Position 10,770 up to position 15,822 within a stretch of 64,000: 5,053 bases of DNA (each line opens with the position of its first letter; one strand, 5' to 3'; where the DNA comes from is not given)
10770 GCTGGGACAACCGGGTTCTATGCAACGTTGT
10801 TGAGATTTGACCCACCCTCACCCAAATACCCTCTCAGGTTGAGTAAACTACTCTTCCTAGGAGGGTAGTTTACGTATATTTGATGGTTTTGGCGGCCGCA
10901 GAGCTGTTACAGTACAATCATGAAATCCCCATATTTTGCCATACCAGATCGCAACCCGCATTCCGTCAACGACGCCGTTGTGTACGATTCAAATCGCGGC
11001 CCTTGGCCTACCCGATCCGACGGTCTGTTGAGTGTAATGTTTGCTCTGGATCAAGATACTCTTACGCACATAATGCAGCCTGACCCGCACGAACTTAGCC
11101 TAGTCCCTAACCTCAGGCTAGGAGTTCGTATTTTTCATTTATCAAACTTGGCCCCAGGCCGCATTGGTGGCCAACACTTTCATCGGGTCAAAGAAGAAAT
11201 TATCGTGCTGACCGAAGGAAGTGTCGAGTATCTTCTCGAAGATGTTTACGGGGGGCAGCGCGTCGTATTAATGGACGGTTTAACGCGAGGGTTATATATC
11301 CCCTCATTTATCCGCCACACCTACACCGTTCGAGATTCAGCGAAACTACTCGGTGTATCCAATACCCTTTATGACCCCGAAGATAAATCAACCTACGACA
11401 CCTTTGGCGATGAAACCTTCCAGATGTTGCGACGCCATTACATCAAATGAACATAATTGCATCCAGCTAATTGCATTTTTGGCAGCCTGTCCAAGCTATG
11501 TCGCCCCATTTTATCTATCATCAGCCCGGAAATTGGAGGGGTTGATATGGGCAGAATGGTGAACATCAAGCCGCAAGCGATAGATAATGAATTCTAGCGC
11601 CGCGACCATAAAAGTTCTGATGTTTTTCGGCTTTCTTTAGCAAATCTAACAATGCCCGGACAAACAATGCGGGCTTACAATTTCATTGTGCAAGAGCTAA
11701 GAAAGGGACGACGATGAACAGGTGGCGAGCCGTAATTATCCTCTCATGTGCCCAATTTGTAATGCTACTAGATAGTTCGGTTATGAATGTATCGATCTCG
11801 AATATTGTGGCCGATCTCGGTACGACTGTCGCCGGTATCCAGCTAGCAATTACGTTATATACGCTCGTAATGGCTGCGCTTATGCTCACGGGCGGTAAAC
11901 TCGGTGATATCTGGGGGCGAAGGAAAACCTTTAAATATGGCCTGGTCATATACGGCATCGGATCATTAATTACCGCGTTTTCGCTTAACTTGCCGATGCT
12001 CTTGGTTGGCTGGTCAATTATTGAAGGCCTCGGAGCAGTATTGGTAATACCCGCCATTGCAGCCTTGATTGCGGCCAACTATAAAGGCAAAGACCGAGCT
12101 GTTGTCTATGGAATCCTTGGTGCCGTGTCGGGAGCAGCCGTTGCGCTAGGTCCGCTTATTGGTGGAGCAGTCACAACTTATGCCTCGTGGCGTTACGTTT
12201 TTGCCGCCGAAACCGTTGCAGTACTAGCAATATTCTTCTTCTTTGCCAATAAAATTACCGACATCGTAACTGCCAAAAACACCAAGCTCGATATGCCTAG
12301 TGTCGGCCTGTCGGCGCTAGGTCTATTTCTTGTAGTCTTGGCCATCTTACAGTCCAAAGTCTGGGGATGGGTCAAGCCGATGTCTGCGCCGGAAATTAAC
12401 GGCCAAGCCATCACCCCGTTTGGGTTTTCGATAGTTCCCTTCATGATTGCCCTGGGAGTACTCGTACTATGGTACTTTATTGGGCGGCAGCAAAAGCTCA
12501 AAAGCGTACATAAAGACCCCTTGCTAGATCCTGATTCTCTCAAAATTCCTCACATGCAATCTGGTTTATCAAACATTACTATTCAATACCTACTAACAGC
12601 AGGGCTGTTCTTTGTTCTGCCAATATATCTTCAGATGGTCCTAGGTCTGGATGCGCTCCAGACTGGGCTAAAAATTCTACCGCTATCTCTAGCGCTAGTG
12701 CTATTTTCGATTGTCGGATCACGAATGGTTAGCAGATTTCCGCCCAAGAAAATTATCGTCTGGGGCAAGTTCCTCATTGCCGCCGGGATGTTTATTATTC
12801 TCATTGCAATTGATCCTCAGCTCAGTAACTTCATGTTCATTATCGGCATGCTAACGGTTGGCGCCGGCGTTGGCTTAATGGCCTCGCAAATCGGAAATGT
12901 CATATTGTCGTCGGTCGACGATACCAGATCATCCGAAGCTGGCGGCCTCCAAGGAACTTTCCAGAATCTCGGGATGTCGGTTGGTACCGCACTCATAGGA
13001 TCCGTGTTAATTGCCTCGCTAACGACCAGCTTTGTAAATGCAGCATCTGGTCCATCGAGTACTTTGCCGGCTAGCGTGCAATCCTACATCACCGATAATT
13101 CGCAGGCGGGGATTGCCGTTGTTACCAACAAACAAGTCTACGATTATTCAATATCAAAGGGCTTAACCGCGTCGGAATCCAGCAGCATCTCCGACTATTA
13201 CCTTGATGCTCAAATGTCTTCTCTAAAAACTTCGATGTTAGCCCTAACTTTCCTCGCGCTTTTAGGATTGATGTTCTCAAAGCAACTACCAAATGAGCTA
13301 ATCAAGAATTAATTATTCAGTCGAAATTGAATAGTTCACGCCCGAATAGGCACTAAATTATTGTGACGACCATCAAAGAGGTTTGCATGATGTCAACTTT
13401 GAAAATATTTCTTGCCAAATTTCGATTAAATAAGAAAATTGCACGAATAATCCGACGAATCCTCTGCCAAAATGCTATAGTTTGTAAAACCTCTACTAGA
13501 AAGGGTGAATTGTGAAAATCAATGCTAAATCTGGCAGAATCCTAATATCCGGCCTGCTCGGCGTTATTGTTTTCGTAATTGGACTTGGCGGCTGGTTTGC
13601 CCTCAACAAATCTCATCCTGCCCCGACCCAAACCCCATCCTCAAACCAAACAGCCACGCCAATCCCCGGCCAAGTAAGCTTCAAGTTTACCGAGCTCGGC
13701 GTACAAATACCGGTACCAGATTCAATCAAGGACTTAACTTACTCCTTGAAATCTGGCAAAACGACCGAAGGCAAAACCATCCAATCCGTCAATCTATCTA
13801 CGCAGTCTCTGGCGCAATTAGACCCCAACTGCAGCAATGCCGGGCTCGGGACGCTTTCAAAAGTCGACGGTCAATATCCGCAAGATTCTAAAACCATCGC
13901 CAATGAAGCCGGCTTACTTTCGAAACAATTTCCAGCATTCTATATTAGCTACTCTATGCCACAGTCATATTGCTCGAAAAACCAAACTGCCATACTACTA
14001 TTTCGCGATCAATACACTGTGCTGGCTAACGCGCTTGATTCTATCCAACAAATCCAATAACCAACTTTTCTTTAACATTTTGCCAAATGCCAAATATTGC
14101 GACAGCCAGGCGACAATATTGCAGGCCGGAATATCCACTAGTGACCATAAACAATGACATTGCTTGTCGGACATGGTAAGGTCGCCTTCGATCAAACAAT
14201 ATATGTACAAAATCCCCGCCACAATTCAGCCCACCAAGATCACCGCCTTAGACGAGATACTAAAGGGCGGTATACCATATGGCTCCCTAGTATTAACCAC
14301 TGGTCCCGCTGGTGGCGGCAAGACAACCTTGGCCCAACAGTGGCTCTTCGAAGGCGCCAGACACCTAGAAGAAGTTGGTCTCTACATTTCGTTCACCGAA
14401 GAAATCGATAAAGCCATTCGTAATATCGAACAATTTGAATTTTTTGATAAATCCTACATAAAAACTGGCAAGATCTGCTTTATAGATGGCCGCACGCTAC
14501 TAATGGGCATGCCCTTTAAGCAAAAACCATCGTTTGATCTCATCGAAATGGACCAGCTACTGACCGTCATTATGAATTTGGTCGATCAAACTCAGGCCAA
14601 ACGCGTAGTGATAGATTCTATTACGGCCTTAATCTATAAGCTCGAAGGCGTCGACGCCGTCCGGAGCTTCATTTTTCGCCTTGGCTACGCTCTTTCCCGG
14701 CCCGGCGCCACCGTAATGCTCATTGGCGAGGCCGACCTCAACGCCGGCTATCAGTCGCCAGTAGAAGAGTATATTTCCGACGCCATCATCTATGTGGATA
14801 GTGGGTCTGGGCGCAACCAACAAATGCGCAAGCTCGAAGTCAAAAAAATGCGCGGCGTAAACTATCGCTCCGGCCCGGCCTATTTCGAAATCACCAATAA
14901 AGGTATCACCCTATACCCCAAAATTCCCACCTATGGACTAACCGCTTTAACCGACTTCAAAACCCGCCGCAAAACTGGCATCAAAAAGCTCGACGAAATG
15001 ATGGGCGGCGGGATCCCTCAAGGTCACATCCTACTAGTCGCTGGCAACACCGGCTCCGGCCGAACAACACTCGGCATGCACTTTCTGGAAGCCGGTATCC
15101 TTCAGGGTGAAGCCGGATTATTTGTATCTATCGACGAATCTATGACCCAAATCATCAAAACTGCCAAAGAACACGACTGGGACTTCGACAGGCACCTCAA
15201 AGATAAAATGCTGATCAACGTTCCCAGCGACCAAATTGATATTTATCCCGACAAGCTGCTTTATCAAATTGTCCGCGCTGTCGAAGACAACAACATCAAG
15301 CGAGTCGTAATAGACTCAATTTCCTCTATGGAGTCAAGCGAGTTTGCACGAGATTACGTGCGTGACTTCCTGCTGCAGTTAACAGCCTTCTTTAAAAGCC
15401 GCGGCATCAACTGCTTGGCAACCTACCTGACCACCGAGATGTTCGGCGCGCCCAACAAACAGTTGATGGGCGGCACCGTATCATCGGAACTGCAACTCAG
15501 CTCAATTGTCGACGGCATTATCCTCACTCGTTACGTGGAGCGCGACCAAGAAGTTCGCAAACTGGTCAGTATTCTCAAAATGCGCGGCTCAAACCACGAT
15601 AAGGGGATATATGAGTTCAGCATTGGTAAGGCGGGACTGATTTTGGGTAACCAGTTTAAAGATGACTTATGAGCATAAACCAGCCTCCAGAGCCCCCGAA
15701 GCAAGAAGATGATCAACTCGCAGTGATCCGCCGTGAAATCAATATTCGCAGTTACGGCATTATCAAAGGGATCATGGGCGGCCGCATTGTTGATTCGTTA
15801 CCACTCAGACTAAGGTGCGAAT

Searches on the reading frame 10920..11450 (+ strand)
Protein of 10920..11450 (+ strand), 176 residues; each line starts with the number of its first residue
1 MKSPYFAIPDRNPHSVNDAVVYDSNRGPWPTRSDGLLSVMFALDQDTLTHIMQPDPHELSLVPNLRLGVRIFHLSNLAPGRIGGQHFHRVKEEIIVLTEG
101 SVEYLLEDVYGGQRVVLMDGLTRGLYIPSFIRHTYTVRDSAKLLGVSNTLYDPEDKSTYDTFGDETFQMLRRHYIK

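Call 42: search_protein_families(library=pfam, proteins=[window:10920-11450:+], max_evalue=0.001)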
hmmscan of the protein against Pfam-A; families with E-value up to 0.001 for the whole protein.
window:10920-11450:+ (176 aa): 2 families
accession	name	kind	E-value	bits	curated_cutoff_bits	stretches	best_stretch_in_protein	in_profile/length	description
PF05523.17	FdtA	-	2.2e-09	37.6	23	1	70-162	33-126/131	WxcM-like, C-terminal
PF07883.17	Cupin_2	-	0.00031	20.8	27.2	1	75-140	3-63/70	Cupin domain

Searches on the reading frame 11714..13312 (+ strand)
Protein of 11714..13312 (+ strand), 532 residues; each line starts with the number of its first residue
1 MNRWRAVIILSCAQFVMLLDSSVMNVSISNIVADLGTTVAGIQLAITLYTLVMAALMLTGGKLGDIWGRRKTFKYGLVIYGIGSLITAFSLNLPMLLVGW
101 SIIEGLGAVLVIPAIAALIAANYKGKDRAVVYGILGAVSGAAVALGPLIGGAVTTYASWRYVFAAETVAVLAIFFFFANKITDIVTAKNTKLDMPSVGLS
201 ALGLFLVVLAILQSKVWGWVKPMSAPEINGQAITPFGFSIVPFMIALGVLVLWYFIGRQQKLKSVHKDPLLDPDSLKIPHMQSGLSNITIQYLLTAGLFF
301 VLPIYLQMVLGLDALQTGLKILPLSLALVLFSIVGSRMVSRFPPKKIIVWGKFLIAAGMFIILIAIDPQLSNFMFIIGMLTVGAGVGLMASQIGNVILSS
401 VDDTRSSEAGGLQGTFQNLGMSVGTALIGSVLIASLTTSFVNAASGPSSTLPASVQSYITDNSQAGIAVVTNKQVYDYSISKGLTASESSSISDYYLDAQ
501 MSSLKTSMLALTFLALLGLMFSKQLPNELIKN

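Call 42: search_protein_families(library=pfam, proteins=[window:11714-13312:+], max_evalue=0.001)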
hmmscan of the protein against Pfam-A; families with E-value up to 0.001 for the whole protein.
window:11714-13312:+ (532 aa): 3 families
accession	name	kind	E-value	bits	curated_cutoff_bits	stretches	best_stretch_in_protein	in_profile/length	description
PF07690.21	MFS_1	-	1.3e-44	153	33.4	1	10-425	1-347/347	Major Facilitator Superfamily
PF05977.19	MFS_3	-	1.7e-07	30.5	27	1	13-178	18-187/524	Transmembrane secretion effector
PF03209.21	PUCC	-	0.00042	19.9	21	1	244-431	167-359/401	PUCC protein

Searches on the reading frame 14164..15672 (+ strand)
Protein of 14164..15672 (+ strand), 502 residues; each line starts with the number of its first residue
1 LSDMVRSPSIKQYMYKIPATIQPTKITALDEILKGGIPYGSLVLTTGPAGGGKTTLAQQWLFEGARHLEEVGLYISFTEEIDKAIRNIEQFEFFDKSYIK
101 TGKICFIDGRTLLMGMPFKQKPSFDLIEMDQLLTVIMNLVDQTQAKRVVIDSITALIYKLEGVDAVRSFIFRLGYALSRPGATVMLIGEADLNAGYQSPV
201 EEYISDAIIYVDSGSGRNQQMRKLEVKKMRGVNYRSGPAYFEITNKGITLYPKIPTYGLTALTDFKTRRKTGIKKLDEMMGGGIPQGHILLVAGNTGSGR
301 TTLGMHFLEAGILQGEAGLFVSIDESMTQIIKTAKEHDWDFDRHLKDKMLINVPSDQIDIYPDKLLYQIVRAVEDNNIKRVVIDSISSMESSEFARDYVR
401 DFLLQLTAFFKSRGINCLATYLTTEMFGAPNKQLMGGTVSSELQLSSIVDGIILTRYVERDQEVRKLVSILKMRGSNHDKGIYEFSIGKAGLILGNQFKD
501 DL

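Call 3: search_protein_families(library=pfam, proteins=[window:14164-15672:+], max_evalue=0.01)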
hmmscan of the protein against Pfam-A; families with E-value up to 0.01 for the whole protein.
window:14164-15672:+ (502 aa): 20 families
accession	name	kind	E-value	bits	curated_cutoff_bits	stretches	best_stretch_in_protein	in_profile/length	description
PF06745.19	ATPase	-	1e-92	310.2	26.6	2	23-253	2-229/231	KaiC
PF13481.12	AAA_25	-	5.8e-11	42.8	27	1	24-187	17-187/195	AAA domain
PF00154.27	RecA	-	4.2e-08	33.4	27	1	271-389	35-142/262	recA bacterial DNA recombination protein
PF20720.3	nSTAND3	-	1.4e-07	31.8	27.2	1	42-95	19-72/155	Novel STAND NTPase 3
PF05625.17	PAXNEB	-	1.8e-07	31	28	1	271-332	21-83/366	PAXNEB protein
PF03796.21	DnaB_C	-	5.2e-07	29.8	27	1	270-332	3-65/255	DnaB-like helicase C terminal domain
PF13191.12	AAA_16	-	5.2e-06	27.5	32.6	0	270-310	6-47/167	AAA ATPase domain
PF01637.24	ATPase_2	-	6.2e-06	26.6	33.2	0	269-403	4-136/225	ATPase domain predominantly from Archaea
PF13238.12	AAA_18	-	8.9e-06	26.6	29.4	0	291-406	2-99/128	AAA domain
PF07088.17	GvpD_P-loop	-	1.7e-05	25.2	24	0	40-212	10-173/189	GvpD gas vesicle protein, P-loop domain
PF13173.12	AAA_14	-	4.5e-05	23.9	27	0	43-108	5-69/129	AAA domain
PF23442.1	DUF7125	-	0.00014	21.5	29.1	0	268-299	3-34/207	Family of unknown function (DUF7125)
PF13479.12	AAA_24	-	0.00039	20.8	27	0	290-392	5-79/195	AAA domain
PF00005.33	ABC_tran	-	0.00087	20.3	25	0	284-309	8-33/137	ABC transporter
PF08423.17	Rad51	-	0.0018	18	22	0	270-394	9-138/244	Rad51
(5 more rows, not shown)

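Call 22: find_related_loci(query=window:14164-15672:+, collection=metagenome_contigs, flank=8000)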
Query window:14164-15672:+ (502 aa) in metagenome_contigs; peptide patterns used: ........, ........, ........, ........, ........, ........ (x = any residue, [..] = any of these).
62 stretches matched a pattern, but none encodes a relative of the query by tblastn (E <= 1e-3).

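Call 25: find_homologous_proteins(query=window:14164-15672:+, max_evalue=1e-60)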
Query window:14164-15672:+ (502 aa): 269 proteins with E <= 1e-60 among 8000 candidates; the best 120 are listed.
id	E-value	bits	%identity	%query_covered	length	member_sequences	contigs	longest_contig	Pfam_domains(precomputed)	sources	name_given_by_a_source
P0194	0.0e+0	1109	100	99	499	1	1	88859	PF06745.20,PF07088.17,PF03796.22,PF05625.18,PF23442.2,PF13238.13,PF00154.28,PF01637.25,PF13481.13,PF20720.4,PF13191.13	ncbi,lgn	-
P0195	3.8e-279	944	87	97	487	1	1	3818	PF06745.20,PF03796.22,PF05625.18,PF23442.2,PF00154.28,PF01637.25,PF13481.13,PF20720.4,PF13191.13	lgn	-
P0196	4.4e-279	944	86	97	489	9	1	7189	PF06745.20,PF03796.22,PF05625.18,PF23442.2,PF13238.13,PF00154.28,PF01637.25,PF13481.13,PF20720.4,PF13191.13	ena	-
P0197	3.2e-275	931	85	97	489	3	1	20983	PF06745.20,PF03796.22,PF05625.18,PF23442.2,PF00154.28,PF01637.25,PF13481.13,PF20720.4,PF13191.13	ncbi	-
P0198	3.6e-272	921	85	97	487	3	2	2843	PF06745.20,PF03796.22,PF05625.18,PF23442.2,PF00154.28,PF13481.13,PF20720.4,PF13191.13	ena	-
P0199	2.3e-270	915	84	97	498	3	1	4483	PF06745.20,PF03796.22,PF05625.18,PF23442.2,PF00154.28,PF01637.25,PF13481.13,PF20720.4,PF13191.13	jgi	-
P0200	6.1e-267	904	84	97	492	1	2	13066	PF06745.20,PF03796.22,PF05625.18,PF23442.2,PF13238.13,PF00154.28,PF01637.25,PF13481.13,PF20720.4,PF13191.13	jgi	jgi:circadian clock protein KaiC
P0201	1.5e-264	896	81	97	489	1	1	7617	PF06745.20,PF03796.22,PF05625.18,PF23442.2,PF13238.13,PF00154.28,PF13481.13,PF20720.4,PF13191.13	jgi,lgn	jgi:circadian clock protein KaiC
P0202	1.8e-263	893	81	99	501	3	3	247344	PF06745.20,PF00270.36,PF03796.22,PF23442.2,PF13238.13,PF00154.28,PF01637.25,PF13191.13,PF00005.34,PF05625.18,PF13481.13,PF20720.4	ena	-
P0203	2.1e-263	892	83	96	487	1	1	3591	PF06745.20,PF03796.22,PF00005.34,PF05625.18,PF23442.2,PF13238.13,PF00154.28,PF01637.25,PF13481.13,PF20720.4,PF13191.13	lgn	-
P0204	2.7e-263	892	81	99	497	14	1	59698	PF06745.20,PF00270.36,PF03796.22,PF23442.2,PF13238.13,PF00154.28,PF01637.25,PF13191.13,PF00005.34,PF05625.18,PF13481.13,PF20720.4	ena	-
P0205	1.2e-254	864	80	97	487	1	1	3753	PF06745.20,PF03796.22,PF05625.18,PF23442.2,PF00154.28,PF01637.25,PF13481.13,PF20720.4,PF13191.13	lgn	-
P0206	6.1e-252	855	78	99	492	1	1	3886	PF06745.20,PF03796.22,PF05625.18,PF23442.2,PF00154.28,PF01637.25,PF13481.13,PF20720.4,PF13191.13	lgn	-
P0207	5.5e-229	779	72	95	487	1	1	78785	PF13173.13,PF06745.20,PF03796.22,PF23442.2,PF13238.13,PF00154.28,PF01637.25,PF13191.13,PF07088.17,PF05625.18,PF13481.13,PF20720.4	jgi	jgi:circadian clock protein KaiC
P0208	1.5e-227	774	71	97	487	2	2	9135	PF06745.20,PF00270.36,PF03796.22,PF23442.2,PF13671.13,PF00154.28,PF01637.25,PF13191.13,PF07088.17,PF05625.18,PF13481.13,PF20720.4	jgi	-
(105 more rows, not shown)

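Call 27: find_encoding_contigs(protein=P0197, flank=7000, max_places=2)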
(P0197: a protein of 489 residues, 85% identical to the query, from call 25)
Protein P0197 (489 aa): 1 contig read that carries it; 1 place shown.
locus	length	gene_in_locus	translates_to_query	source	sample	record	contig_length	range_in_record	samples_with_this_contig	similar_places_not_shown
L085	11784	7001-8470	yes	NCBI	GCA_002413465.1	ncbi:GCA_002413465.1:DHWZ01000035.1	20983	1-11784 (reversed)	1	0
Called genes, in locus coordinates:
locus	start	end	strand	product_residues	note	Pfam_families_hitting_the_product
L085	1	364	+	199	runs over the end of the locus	-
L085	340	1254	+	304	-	PF02151:UVR, PF08459:UvrC_RNaseH_dom, PF14520:HHH_5 (weak)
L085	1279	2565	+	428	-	PF05195:AMP_N, PF00557:Peptidase_M24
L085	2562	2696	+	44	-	-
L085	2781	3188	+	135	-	PF04020:Phage_holin_4_2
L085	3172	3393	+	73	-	PF03840:SecG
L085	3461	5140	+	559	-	PF00496:SBP_bac_5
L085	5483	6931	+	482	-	PF05141:DIT1_PvcA (weak)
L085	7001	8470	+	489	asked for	PF00154:RecA_N (faint), PF01637:ATPase_2 (faint), PF03796:DnaB_C (faint), PF06745:ATPase, PF13481:AAA_25 (weak), PF23442:DUF7125 (weak), PF06745:ATPase, PF23442:DUF7125, +3 more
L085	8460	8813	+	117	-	-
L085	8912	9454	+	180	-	PF12917:YfbR-like (weak), PF13023:HD_3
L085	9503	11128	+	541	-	PF01565:FAD_binding_4, PF02913:FAD-oxidase_C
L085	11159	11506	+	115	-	-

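Call 28: find_encoding_contigs(protein=P0202, flank=7000, max_places=2)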
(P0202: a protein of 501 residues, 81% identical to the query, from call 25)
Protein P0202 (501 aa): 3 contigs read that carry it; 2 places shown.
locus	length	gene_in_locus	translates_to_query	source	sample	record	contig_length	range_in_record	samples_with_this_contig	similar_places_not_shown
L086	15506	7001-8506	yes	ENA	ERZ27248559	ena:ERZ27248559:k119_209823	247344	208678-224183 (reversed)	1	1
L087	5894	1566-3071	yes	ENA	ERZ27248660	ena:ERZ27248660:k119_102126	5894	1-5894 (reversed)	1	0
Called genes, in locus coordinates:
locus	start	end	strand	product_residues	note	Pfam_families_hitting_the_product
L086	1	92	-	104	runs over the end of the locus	-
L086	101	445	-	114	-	PF01906:YbjQ_1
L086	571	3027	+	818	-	PF07992:Pyr_redox_2, PF13738:Pyr_redox_3, PF00070:Pyr_redox, PF02852:Pyr_redox_dim, PF00581:Rhodanese, PF01206:TusA, PF13686:DrsE_2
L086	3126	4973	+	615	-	PF04041:Glyco_hydro_130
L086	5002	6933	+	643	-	PF04041:Glyco_hydro_130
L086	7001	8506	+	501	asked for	PF00154:RecA_N (faint), PF05625:PAXNEB (faint), PF13481:AAA_25 (weak), PF00005:ABC_tran (faint), PF00270:DEAD (faint), PF06745:ATPase, PF06745:ATPase, PF23442:DUF7125 (weak), +5 more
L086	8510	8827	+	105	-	-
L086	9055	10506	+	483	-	PF07167:PhaC_N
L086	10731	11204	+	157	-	PF00258:Flavodoxin_1 (weak), PF12641:Flavodoxin_3, PF12724:Flavodoxin_5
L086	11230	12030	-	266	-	PF12679:ABC2_membrane_2, PF12698:ABC2_membrane_3, PF01061:ABC2_membrane, PF12730:ABC2_membrane_4 (weak)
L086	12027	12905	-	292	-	PF00005:ABC_tran, PF13304:AAA_21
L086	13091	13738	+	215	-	PF00027:cNMP_binding, PF13545:HTH_Crp_2, PF00325:Crp (weak)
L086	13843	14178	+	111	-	-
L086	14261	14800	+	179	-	-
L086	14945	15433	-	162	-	-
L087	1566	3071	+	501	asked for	PF00154:RecA_N (faint), PF05625:PAXNEB (faint), PF13481:AAA_25 (weak), PF00005:ABC_tran (faint), PF00270:DEAD (faint), PF06745:ATPase, PF06745:ATPase, PF23442:DUF7125 (weak), +5 more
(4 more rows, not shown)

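Call 29: find_encoding_contigs(protein=P0207, flank=7000, max_places=2)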
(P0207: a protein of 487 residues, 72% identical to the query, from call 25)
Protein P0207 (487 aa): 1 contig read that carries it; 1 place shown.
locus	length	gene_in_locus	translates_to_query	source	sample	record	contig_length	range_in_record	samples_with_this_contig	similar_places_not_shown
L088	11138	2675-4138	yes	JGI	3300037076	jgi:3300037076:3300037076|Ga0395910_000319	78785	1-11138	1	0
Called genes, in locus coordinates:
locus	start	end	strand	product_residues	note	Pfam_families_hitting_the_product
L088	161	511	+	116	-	-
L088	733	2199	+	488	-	PF00154:RecA_N (faint), PF01637:ATPase_2 (faint), PF03796:DnaB_C (faint), PF05625:PAXNEB (faint), PF06745:ATPase, PF13481:AAA_25 (weak), PF06745:ATPase, PF23442:DUF7125 (weak), +4 more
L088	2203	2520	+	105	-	-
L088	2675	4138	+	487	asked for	PF00154:RecA_N (faint), PF01637:ATPase_2 (faint), PF03796:DnaB_C (faint), PF06745:ATPase, PF13481:AAA_25 (weak), PF23442:DUF7125, PF06745:ATPase, PF23442:DUF7125, +6 more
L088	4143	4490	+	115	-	-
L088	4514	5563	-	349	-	PF07224:Chlorophyllase, PF01738:DLH, PF02129:Peptidase_S15, PF20434:BD-FAE, PF00561:Abhydrolase_1, PF12146:Hydrolase_4, PF12697:Abhydrolase_6, PF00326:Peptidase_S9, +4 more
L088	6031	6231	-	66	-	-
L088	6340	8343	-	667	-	PF00664:ABC_membrane, PF00005:ABC_tran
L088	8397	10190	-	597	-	PF00664:ABC_membrane, PF00005:ABC_tran, PF02463:SMC_N (faint)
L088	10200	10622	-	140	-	PF12802:MarR_2, PF01047:MarR, PF13463:HTH_27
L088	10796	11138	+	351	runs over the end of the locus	PF00970:FAD_binding_6, PF08022:FAD_binding_8 (weak), PF00175:NAD_binding_1, PF08030:NAD_binding_6 (faint)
